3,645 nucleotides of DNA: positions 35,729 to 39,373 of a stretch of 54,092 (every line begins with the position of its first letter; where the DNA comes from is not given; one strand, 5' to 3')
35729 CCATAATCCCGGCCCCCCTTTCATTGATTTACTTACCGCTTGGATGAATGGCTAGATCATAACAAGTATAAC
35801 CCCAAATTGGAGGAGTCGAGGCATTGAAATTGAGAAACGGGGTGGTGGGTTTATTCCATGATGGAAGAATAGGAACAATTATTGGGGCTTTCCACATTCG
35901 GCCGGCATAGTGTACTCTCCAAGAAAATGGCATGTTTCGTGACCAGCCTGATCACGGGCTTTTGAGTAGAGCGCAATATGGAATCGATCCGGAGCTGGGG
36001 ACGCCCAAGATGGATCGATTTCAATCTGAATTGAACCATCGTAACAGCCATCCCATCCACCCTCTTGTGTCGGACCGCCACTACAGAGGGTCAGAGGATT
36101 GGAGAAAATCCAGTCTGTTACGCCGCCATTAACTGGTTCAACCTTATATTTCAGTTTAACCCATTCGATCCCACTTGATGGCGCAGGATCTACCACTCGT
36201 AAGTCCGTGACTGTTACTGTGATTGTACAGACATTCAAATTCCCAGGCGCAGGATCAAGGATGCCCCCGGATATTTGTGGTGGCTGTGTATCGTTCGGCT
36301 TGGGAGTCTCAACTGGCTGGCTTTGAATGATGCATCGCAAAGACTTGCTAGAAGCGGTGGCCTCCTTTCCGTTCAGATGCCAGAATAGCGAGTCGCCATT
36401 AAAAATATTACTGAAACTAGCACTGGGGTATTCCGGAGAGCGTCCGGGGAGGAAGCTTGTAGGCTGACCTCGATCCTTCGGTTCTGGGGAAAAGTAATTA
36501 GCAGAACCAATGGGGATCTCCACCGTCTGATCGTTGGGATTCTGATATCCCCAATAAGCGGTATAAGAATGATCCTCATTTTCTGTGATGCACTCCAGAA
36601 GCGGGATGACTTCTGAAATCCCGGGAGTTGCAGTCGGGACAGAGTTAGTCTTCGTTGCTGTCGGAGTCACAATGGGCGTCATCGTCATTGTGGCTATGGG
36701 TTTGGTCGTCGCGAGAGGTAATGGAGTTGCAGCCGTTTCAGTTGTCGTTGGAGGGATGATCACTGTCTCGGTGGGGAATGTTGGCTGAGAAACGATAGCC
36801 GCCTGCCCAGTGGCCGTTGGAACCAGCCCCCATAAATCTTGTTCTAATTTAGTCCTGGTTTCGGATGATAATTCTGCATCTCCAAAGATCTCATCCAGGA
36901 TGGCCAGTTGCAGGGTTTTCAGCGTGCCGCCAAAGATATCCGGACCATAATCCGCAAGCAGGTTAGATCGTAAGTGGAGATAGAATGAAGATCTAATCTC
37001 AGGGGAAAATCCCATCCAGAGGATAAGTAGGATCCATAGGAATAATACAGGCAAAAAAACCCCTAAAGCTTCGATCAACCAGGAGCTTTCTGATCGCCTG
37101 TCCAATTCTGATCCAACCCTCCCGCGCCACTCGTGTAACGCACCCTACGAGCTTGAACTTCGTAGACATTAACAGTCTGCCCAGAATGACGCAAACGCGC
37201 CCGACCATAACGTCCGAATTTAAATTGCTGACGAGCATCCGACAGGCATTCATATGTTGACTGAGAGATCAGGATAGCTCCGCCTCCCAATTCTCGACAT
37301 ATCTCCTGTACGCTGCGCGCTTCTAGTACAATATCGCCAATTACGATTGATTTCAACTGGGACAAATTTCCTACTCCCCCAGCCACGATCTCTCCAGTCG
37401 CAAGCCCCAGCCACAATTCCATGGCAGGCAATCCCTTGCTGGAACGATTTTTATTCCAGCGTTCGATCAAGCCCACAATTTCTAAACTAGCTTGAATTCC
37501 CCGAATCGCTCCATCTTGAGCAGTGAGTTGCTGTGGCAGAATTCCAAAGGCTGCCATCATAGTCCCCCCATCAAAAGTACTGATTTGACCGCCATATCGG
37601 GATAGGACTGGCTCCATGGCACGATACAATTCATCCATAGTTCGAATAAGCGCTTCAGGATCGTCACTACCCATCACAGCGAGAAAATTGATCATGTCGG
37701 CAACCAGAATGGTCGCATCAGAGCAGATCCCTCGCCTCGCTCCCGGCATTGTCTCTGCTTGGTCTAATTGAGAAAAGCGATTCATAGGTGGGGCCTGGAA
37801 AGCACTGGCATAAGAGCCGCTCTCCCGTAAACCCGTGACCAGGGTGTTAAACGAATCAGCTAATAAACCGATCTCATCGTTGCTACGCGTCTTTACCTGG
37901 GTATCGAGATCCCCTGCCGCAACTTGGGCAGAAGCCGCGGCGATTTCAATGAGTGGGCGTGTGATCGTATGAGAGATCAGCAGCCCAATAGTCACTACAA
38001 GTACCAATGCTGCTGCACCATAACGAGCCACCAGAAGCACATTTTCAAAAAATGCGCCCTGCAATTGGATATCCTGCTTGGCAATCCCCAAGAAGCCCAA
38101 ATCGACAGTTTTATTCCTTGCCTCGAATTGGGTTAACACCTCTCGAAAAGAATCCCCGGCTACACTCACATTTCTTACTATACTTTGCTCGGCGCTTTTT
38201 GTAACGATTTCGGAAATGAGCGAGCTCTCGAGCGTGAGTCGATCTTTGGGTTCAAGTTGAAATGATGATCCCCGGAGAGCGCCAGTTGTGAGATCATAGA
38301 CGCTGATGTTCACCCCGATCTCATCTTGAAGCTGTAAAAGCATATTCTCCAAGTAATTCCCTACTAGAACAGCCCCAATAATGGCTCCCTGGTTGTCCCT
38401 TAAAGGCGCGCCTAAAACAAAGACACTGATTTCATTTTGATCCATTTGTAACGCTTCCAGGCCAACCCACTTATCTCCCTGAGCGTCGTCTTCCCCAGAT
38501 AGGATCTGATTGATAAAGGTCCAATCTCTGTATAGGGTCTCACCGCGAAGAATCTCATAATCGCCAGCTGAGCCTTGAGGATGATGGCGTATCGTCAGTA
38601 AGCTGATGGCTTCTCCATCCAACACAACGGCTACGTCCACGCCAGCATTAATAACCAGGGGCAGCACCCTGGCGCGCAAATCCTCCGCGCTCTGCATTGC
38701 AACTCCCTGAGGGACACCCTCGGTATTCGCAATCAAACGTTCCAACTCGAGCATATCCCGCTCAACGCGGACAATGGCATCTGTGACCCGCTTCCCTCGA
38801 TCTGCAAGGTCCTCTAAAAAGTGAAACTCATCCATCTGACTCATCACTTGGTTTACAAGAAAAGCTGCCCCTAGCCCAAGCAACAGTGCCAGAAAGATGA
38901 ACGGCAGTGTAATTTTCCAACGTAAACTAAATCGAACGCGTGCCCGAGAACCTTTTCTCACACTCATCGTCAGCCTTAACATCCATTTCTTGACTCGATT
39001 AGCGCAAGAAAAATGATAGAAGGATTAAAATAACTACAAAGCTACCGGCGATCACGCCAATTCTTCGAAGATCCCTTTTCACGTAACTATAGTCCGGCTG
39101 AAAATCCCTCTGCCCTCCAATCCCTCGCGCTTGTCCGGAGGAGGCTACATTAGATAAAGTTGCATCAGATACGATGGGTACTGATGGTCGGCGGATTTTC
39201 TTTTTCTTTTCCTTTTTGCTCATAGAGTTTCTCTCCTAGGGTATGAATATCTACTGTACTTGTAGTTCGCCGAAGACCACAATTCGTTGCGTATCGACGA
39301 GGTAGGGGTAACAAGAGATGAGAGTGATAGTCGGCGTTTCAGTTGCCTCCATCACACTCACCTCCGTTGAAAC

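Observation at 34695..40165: Co-directional cluster: sortase, small TM protein, Cache-HAMP pseudo-cyclase and two paralogous TP-linker surface proteins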

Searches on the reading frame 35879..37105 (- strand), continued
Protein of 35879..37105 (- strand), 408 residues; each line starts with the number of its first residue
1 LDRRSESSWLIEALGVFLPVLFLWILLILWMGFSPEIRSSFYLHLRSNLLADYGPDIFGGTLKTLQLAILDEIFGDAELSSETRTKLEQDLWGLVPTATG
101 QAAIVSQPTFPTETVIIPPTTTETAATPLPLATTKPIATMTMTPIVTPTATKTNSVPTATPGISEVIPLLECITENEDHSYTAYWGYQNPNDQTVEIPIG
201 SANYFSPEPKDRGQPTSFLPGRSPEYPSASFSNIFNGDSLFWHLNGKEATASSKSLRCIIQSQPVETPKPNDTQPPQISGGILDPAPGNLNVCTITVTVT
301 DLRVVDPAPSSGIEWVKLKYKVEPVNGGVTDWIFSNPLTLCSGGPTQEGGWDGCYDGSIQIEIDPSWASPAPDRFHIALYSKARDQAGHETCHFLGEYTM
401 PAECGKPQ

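Call 33: predict_structure(alignment_id=A1)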
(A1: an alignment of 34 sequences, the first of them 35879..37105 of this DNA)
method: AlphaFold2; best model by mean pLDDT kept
length: 408 residues; sequences in the alignment: 34
mean_pLDDT: 75.1   pTM: 0.42
mean pLDDT of the five models: 75.1, 74.9, 74.4, 74.0, 73.0
residues with pLDDT >= 90: 203; 70-90: 48; 50-70: 47; < 50: 110
segments of 3 or more residues with pLDDT < 50: 1-3, 37-72, 93-142, 145-159
pLDDT, mean of each block of 10 residues (from residue 1): 60 88 91 58 40 41 42 51 64 42 33 38 38 41 46 45 88 95 97 95 96 95 84 95 97 92 56 95 97 96 97 96 73 94 93 97 80 87 97 97 71
secondary structure, 60 per line:
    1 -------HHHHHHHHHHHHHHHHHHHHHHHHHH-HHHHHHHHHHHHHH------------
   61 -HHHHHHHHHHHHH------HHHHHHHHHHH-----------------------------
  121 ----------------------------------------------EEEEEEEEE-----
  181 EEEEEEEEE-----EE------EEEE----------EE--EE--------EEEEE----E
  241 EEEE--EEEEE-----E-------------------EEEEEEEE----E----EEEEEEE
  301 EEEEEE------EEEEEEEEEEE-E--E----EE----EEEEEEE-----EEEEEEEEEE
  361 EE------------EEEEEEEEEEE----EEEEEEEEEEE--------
elements in order: H8-33 H35-48 H62-74 H81-91 E167-175 E181-189 E203-206 E231-235 E240-244 E247-251 E277-284 E294-306 E313-323 E339-345 E351-362 E375-385 E390-400
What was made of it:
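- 35879..37105 (-): Protein B, 408 aa: signal-anchor helix (aa 9-33), N-module motif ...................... (aa 45-76), VPTAT (aa 95-99, nt 36809-36823), T/P-rich stalk, a middle beta-sandwich (aa ~165-258, Cys172/Cys258) and a C-terminal beta-sandwich (aa ~270-405, Cys293/Cys404, with the WVKLKY motif). The AlphaFold2 model gives pLDDT above 90 for both beta domains and for the TM helix (call 33).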

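Call 37: fold_search(model_id=the predicted structure, library=pdb)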
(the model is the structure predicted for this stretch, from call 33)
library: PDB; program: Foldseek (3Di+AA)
matches with E <= 10: 1668; with E <= 0.001: 10
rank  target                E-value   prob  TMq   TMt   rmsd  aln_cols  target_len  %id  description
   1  6i0x_B                3.9e-04  1.00  0.17  0.17   6.3       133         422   16  Porphyromonas gingivalis peptidylarginine deminase (PPAD) mutant G231N/E232T/N235D in complex with Cl-amidine. (released 2019-01-23)
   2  4be6_A                3.9e-04  0.97  0.18  0.28  19.7       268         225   11  V. cholera biofilm scaffolding protein RbmA (released 2013-12-18)
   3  6i0x_A                4.1e-04  1.00  0.17  0.17   6.2       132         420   16  Porphyromonas gingivalis peptidylarginine deminase (PPAD) mutant G231N/E232T/N235D in complex with Cl-amidine. (released 2019-01-23)
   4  4kkq_B                5.3e-04  0.96  0.18  0.28  19.9       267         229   12  Crystal structure of Vibrio cholerae RbmA (crystal form 1) (released 2013-05-22)
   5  4kkp_A                7.3e-04  0.98  0.19  0.29  19.9       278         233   12  Crystal structure of Vibrio cholerae RbmA (crystal form 2) (released 2013-05-22)
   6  2yn3_D                7.3e-04  0.96  0.15  0.24  17.1       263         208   11  Structural insight into the giant calcium-binding adhesin SiiE: implications for the adhesion of Salmonella enterica t (released 2013-04-03)
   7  5f0m_B                8.1e-04  0.80  0.15  0.20  23.4       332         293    9  Structure of retromer VPS26-VPS35 subunits bound to SNX3 and DMT1 (SeMet labeled) (released 2016-12-07)
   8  5f0l_B                9.0e-04  0.69  0.14  0.18  24.1       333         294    9  Structure of retromer VPS26-VPS35 subunits bound to SNX3 and DMT1 (released 2016-12-07)
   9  4ytb                  9.5e-04  1.00  0.17  0.17   6.3       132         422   15  Crystal structure of Porphyromonas gingivalis peptidylarginine deiminase (PPAD) in complex with dipeptide Asp-Gln. (released 2015-07-01)
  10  8cka_B                9.5e-04  1.00  0.21  0.21  16.8       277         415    9  Deinococcus radidurans HPI S-layer (released 2023-04-19)
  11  7u6f_B3               1.2e-03  0.77  0.16  0.20  23.4       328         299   11  Mouse retromer (VPS26/VPS35/VPS29) heterotrimers (released 2022-10-12)
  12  3rrq                  1.2e-03  0.99  0.14  0.40   8.5       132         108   11  Crystal structure of the extracellular domain of human PD-1 (released 2012-05-16)
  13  7e9b_C                1.2e-03  0.99  0.14  0.37   8.9       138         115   13  Structural basis of HLX10 PD-1 receptor recognition, a promising anti-PD-1 antibody clinical candidate for cancer immu (released 2021-07-28)
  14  5wtb_A                1.2e-03  0.38  0.11  0.14  23.2       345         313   10  Complex Structure of Staphylococcus aureus SdrE with human complement factor H (released 2017-07-19)
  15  4kkq_A                1.3e-03  0.96  0.19  0.31  19.9       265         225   11  Crystal structure of Vibrio cholerae RbmA (crystal form 1) (released 2013-05-22)
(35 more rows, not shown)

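Call 58: predict_structure(alignment_id=A4)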
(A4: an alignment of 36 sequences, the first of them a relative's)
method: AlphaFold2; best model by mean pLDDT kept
length: 323 residues; sequences in the alignment: 36
mean_pLDDT: 75.6   pTM: 0.48
mean pLDDT of the five models: 75.6, 75.6, 75.1, 74.9, 74.3
residues with pLDDT >= 90: 147; 70-90: 48; 50-70: 50; < 50: 78
segments of 3 or more residues with pLDDT < 50: 33-51, 53-56, 58-61, 116-120, 122-137, 146-151, 154-156, 158-167, 169-173
pLDDT, mean of each block of 10 residues (from residue 1): 82 96 87 47 41 46 61 82 83 64 60 50 45 45 49 47 45 55 85 98 96 95 98 97 93 98 98 95 93 98 98 96 70
secondary structure, 60 per line:
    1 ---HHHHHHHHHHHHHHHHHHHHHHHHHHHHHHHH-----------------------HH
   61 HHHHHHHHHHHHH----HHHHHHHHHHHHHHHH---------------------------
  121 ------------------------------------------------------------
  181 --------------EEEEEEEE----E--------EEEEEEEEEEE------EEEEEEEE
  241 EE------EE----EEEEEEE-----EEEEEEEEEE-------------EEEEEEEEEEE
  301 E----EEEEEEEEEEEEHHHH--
elements in order: H4-35 H59-73 H78-93 E195-202 E216-226 E233-242 E255-261 E267-276 E290-301 E306-317 H318-321
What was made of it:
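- AlphaFold2 gives the juxtamembrane helices only pLDDT 40-83 (calls 33, 58).
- Tried and rejected: AlphaFold2: no confident fold for the juxtamembrane module or for the VPTAT segment (calls 33, 58).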

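Call 64: fold_search(model_id=the predicted structure, library=pdb)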
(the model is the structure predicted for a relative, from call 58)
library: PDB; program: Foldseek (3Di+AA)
matches with E <= 10: 1427; with E <= 0.001: 4
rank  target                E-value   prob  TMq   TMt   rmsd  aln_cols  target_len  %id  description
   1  6i0x_A                1.7e-04  1.00  0.22  0.17   5.9       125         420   15  Porphyromonas gingivalis peptidylarginine deminase (PPAD) mutant G231N/E232T/N235D in complex with Cl-amidine. (released 2019-01-23)
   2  6i0x_B                1.9e-04  1.00  0.22  0.17   6.0       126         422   15  Porphyromonas gingivalis peptidylarginine deminase (PPAD) mutant G231N/E232T/N235D in complex with Cl-amidine. (released 2019-01-23)
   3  4ytb                  4.2e-04  1.00  0.22  0.17   6.0       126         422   15  Crystal structure of Porphyromonas gingivalis peptidylarginine deiminase (PPAD) in complex with dipeptide Asp-Gln. (released 2015-07-01)
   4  5eq4_C                8.8e-04  1.00  0.20  0.30   6.8       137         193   16  Crystal structure of the SrpA adhesin R347E mutant from Streptococcus sanguinis (released 2016-01-27)
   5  5eq4_B                1.0e-03  0.99  0.19  0.27   7.2       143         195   16  Crystal structure of the SrpA adhesin R347E mutant from Streptococcus sanguinis (released 2016-01-27)
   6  4ph8_A                1.5e-03  0.98  0.21  0.35   9.2       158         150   13  Crystal structure of AggA, the major subunit of aggregative adherence fimbriae type I (AAF/I) from the Escherichia col (released 2014-10-01)
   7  8cka_B                1.6e-03  1.00  0.26  0.21   5.1       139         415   16  Deinococcus radidurans HPI S-layer (released 2023-04-19)
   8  9gpg_A                2.6e-03  1.00  0.21  0.13   9.6       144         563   14  Complex of ManDH5 native enzyme with Mannobiose after co crystallization with Mannopentaose at 1.7 angstroms resolutio (released 2025-09-17)
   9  1vfm_A                3.1e-03  0.99  0.17  0.10   6.4       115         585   10  Crystal structure of Thermoactinomyces vulgaris R-47 alpha-amylase 2/alpha-cyclodextrin complex (released 2005-02-08)
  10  4ei0_A                4.1e-03  0.99  0.21  0.22  12.6       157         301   11  Crystal structure of a DUF4466 family protein (PARMER_03218) from Parabacteroides merdae ATCC 43184 at 2.00 A resoluti (released 2012-05-30)
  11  1xq4_B                4.3e-03  0.99  0.21  0.41   6.9       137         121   11  Crystal Structure of the Putative ApaA Protein from Bordetella pertussis, Northeast Structural Genomics Target BeR40 (released 2004-11-09)
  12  3qs3_B                4.3e-03  0.75  0.16  0.24  13.7       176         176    8  Crystal structure of the biofilm forming subunit of the E. coli common pilus: donor strand complemented (DSC) EcpA (released 2012-02-22)
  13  9gpa                  4.9e-03  0.99  0.21  0.13   9.7       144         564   14  ManDH5- a beta-D-Mannanase of GH5 family from Dictyoglomus thermophilium (released 2025-09-17)
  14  6efd_A                4.9e-03  0.89  0.18  0.24   7.8       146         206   14  Hsa Siglec and Unique domains in complex with the sialyl T antigen trisaccharide (released 2020-02-19)
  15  4ei0_B                5.5e-03  0.99  0.21  0.22  12.6       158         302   11  Crystal structure of a DUF4466 family protein (PARMER_03218) from Parabacteroides merdae ATCC 43184 at 2.00 A resoluti (released 2012-05-30)
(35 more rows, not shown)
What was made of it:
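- The ectodomains are generic Ig-like folds typical of adhesins and S-layer proteins (calls 37, 64).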

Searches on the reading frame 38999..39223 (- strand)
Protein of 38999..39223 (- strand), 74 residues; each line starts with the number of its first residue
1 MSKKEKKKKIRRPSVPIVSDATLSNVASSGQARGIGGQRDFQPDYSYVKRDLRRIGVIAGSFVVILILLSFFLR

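Call 3: search_protein_families(library=pfam, proteins=[window:38999-39223:-], max_evalue=0.01)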
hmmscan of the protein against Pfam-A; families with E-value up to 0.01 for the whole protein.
window:38999-39223:- (74 aa): 0 families

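Call 4: search_protein_families(library=ncbifam, proteins=[window:38999-39223:-], max_evalue=0.01)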
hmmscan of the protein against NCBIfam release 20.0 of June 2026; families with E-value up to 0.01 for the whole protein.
window:38999-39223:- (74 aa): 0 families

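Call 65: search_protein_families(library=ncbifam, proteins=[window:39002-39223:-], max_evalue=10)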
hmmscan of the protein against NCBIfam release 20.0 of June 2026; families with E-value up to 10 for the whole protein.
seq(74 aa): 1 family
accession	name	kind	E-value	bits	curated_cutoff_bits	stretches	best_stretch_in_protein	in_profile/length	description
NF033486.1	harvest_ssl1498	equivalog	0.12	12.3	45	1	47-72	26-51/53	photosystem II assembly protein Psb34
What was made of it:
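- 38999..39223 (-): 74-aa protein with a basic N-terminus and a single C-terminal TM helix (tail-anchored). It is the conserved companion of the sortase. No family match (calls 3, 4, 65).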
